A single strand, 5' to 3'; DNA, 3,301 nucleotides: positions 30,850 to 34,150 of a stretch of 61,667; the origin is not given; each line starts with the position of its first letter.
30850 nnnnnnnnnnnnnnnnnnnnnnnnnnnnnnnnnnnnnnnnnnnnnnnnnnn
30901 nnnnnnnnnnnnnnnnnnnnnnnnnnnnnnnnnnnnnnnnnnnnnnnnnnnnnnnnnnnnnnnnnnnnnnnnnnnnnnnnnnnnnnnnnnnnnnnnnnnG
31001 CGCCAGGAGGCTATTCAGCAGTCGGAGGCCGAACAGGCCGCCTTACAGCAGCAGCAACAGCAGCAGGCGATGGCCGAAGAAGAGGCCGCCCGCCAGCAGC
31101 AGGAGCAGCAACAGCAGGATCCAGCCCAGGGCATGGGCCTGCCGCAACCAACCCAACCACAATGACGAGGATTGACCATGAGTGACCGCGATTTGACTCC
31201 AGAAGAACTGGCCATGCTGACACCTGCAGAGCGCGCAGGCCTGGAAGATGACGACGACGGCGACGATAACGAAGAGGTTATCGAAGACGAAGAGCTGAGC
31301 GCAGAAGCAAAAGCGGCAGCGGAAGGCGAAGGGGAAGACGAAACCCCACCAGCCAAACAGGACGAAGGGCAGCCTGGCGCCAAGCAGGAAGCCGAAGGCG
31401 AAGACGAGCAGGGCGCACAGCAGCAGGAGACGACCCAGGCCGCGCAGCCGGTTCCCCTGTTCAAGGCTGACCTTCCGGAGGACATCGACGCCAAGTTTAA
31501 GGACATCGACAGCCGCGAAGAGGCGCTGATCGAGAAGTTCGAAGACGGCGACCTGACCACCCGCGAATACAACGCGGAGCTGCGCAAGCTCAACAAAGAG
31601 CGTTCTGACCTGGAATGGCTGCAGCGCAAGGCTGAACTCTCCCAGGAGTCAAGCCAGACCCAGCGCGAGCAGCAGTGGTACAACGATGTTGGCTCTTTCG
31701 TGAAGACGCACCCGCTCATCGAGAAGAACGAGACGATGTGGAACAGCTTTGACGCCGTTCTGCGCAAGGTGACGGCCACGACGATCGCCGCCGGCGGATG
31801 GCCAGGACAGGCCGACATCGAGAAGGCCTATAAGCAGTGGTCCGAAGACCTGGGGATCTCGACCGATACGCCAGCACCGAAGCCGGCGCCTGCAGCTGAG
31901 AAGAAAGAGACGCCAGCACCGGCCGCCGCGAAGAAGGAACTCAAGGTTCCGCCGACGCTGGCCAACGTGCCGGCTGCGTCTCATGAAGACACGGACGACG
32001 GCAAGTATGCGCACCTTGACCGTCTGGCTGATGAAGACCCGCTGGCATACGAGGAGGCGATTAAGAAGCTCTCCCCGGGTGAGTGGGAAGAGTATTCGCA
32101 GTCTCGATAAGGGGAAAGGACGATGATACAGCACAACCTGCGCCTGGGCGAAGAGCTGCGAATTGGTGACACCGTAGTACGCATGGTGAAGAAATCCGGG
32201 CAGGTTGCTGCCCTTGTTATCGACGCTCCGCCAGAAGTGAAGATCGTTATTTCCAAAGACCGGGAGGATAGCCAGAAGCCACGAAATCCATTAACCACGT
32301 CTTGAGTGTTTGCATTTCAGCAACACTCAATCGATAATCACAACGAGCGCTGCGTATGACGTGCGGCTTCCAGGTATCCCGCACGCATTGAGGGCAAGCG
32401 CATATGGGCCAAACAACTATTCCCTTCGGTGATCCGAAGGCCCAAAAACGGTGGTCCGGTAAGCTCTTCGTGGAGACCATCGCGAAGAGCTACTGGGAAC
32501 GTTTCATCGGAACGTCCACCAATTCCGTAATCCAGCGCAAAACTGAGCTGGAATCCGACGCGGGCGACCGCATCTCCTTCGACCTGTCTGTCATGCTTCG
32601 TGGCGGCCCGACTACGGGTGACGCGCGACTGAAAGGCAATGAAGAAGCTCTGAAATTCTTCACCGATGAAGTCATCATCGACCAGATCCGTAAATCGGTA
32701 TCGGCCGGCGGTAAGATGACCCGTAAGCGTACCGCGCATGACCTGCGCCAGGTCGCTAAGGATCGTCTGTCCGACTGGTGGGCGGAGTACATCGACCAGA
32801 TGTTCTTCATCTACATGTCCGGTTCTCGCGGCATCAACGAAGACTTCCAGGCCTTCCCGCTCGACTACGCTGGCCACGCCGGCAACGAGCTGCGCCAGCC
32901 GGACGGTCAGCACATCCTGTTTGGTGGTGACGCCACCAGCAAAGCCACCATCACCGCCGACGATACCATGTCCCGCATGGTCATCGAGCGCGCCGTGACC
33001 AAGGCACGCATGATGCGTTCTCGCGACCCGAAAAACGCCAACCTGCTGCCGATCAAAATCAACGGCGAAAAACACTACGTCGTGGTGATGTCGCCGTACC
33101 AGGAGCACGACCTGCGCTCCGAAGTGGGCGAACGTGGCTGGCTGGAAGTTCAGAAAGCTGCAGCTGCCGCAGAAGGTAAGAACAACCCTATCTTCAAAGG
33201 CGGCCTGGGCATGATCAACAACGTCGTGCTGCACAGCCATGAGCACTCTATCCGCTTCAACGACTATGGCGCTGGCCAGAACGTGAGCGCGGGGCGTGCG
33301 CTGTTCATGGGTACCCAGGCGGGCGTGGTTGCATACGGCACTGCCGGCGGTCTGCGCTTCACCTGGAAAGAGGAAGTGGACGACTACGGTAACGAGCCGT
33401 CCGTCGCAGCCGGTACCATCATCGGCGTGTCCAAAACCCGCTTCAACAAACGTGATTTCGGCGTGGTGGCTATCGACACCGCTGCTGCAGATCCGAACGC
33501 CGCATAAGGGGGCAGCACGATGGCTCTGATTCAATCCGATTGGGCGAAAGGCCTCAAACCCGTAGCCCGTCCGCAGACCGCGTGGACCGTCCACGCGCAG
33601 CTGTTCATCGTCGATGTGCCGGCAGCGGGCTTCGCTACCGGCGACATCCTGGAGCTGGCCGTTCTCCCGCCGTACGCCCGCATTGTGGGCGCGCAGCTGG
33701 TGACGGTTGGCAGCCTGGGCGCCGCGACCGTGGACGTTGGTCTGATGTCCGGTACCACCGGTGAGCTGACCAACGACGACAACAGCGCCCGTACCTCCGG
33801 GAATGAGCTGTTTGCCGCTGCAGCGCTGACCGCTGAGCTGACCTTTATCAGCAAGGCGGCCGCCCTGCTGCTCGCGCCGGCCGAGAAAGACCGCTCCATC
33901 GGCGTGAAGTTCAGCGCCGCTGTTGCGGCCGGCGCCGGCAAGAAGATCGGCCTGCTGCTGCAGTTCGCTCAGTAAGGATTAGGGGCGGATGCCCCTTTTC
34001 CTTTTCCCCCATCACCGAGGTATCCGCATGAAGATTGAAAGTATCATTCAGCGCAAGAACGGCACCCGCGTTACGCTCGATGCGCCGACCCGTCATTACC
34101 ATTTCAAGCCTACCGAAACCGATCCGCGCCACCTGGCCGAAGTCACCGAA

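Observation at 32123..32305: Phage-encoded CsrA homolog between the scaffold and major capsid genes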

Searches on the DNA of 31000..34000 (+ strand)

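Call 6: search_dna_similar(query=window:31000-34000:+, collection=phages, mode=near, max_rows=25)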
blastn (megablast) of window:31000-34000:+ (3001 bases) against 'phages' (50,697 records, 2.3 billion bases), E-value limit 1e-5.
Records with a match: 15; places in all: 15; records where one place covers at least 80% of the query: 0.
Best place of each record, by identity: 60-80% 15.
By first word of the organism name: Burkholderia 8; Klebsiella 4; Pseudomonas 2; Erwinia 1.
By host as written in the record: Klebsiella pneumoniae NI9 3; Pseudomonas aeruginosa 2; - 2; Burkholderia cepacia LMG 18821 2; Burkholderia cenocepacia 2; Klebsiella sp. 1; Erwinia amylovora 1/79Sm 1; Burkholderia cenocepacia Van1 1; and 1 more.
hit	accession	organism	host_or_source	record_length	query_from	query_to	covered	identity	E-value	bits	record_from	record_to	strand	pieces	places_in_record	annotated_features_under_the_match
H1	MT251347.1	Klebsiella phage LASTA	Klebsiella pneumoniae NI9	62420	1304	2960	55%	75.2%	0e+0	756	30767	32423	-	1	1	major capsid protein | virion-associated protein | CsrA-like transcriptional regulator protein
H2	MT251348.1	Klebsiella phage SJM3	Klebsiella pneumoniae NI9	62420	1304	2960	55%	75.2%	0e+0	756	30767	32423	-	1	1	major capsid protein | virion-associated protein | CsrA-like transcriptional regulator protein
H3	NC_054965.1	Klebsiella phage LASTA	Klebsiella pneumoniae NI9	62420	1304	2960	55%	75.2%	0e+0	756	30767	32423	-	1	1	major head protein | virion structural protein | CsrA-like regulator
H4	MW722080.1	Klebsiella phage vB_KpnP_ZX1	Klebsiella sp.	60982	1304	2960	55%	75.1%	0e+0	739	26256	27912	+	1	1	major capsid protein | hypothetical protein | CsrA-like transcriptional regulator protein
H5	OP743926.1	Erwinia phage Stean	Erwinia amylovora 1/79Sm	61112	1380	2978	53%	74.8%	0e+0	678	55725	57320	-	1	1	putative major capsid protein | hypothetical protein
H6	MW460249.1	Pseudomonas phage Itty13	Pseudomonas aeruginosa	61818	1307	2502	40%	76.9%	0e+0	641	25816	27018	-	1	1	hypothetical protein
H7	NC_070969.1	Pseudomonas phage Itty13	Pseudomonas aeruginosa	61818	1307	2502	40%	76.9%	0e+0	641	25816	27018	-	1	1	hypothetical protein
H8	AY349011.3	Burkholderia phage Bcep22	-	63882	1501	2483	33%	72.4%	5e-71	276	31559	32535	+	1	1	major capsid protein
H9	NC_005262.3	Burkholderia phage Bcep22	-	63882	1501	2483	33%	72.4%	5e-71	276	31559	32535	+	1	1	major head protein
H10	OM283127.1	Burkholderia phage JC1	Burkholderia cenocepacia Van1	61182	1422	2399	33%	70.8%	1e-42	182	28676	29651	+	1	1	major capsid protein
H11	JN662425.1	Burkholderia phage DC1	Burkholderia cepacia LMG 18821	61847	1501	2396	30%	71.8%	5e-56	226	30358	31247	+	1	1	hypothetical protein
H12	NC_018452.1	Burkholderia phage DC1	Burkholderia cepacia LMG 18821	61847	1501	2396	30%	71.8%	5e-56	226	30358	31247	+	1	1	major head protein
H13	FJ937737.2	Burkholderia phage BcepIL02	Burkholderia cenocepacia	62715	1952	2483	18%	72.8%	1e-37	165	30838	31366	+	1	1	major capsid protein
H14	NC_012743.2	Burkholderia phage BcepIL02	Burkholderia cenocepacia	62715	1952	2483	18%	72.8%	1e-37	165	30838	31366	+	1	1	major head protein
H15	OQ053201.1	Burkholderia phage CSP3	Burkholderia contaminans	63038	1951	2399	15%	74.6%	3e-43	183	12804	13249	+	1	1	major capsid protein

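Call 43: search_rna_families(source=window, start=31900, end=32600, threshold=evalue, max_evalue=10)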
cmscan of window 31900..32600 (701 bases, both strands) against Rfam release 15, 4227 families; matches with E-value up to 10: 4.
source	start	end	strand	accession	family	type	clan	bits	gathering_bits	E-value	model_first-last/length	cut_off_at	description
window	31972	32079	+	RF02139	HOXA11-AS1_3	Gene; lncRNA;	-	20.6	50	0.47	1-98/98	no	HOXA11 antisense RNA 1 conserved region 3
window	32457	32497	+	RF03213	mir-5885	Gene; miRNA;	-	15.1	64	3.3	1-65/65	no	mir-5885 microRNA precursor family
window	32226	32299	-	RF02172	RFPL3-AS1_2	Gene; lncRNA;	-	14.9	40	0.31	1-71/71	no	RFPL3 antisense RNA 1 conserved region 2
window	32033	32075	-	RF02806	PyrR208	Gene; snRNA; snoRNA; HACA-box;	-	13.2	64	7.1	1-60/60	no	Pyrobaculum sRNA 208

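Call 88: search_dna_similar(query=window:31000-34000:+, collection=plasmids, mode=near, max_rows=8)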
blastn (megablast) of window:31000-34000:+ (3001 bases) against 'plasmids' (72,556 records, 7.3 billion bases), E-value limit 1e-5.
No match.
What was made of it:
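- Tried and rejected: Plasmid collection: no match, so the window is not a known phage-plasmid (call 88).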

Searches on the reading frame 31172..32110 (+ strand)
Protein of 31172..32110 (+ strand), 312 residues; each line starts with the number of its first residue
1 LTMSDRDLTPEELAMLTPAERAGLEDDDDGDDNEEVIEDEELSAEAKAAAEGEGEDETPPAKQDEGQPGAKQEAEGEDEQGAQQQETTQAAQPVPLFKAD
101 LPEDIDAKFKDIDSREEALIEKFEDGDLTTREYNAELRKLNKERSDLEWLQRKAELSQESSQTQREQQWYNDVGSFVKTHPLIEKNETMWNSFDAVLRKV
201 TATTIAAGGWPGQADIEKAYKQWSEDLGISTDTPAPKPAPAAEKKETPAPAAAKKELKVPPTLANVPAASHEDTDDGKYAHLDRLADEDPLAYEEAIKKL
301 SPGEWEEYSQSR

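Call 3: search_protein_families(library=pfam, proteins=[window:31172-32110:+], max_evalue=1)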
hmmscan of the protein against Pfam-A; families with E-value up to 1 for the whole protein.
window:31172-32110:+ (312 aa): 1 family
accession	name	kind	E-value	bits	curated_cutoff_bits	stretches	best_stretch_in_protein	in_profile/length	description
PF19537.4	DUF6061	-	0.15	12.3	23.7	0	278-308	43-70/81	Family of unknown function (DUF6061)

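Call 4: search_protein_families(library=phrogs, proteins=[window:31172-32110:+], max_evalue=0.1)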
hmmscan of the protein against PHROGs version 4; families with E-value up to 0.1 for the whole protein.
window:31172-32110:+ (312 aa): 2 families
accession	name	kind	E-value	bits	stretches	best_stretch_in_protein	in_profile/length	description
phrog_8246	-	unknown function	2.9e-84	284.5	1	7-311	4-324/325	-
phrog_95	-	integration and excision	0.013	15.1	1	98-188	452-545/651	integrase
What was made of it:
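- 31172..32110 (+): Scaffold-like gene (312 aa, acidic). It is the gene before the CsrA-like ORF in the same transcription unit. phrog_8246 E=3e-84 (call 4).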
